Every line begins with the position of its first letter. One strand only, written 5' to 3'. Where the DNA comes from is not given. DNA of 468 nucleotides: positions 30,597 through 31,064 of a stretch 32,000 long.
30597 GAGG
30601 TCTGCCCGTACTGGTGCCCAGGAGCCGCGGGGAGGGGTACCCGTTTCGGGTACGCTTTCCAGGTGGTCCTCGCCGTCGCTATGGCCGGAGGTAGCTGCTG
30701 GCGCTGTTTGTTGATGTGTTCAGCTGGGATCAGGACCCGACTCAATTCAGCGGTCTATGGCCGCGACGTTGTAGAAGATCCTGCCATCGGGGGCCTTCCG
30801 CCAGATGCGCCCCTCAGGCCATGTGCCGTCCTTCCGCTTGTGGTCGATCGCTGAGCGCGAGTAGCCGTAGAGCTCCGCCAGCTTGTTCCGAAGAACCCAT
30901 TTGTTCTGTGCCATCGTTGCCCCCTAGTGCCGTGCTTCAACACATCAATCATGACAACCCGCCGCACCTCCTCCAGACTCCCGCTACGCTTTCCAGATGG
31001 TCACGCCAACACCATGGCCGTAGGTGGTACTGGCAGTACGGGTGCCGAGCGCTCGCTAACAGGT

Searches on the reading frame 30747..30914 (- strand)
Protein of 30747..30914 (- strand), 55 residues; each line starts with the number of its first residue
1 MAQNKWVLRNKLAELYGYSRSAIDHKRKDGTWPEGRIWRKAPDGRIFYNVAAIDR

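Call 12: search_protein_families(library=pfam, proteins=[window:30747-30914:-], max_evalue=0.01)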
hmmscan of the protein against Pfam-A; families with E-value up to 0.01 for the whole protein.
window:30747-30914:- (55 aa): 1 family
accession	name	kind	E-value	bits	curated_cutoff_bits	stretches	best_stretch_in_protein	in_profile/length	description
PF06806.18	DUF1233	-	2.3e-08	33.9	22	1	1-55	4-64/70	Putative excisionase (DUF1233)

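Call 13: search_protein_families(library=phrogs, proteins=[window:30747-30914:-], max_evalue=0.01)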
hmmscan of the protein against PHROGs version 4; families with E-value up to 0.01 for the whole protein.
window:30747-30914:- (55 aa): 2 families
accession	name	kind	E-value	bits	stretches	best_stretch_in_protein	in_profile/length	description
phrog_539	-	integration and excision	1.4e-12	48.1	1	2-55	9-68/80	excisionase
phrog_9668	-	integration and excision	1.5e-12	48.7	1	6-51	15-58/114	excisionase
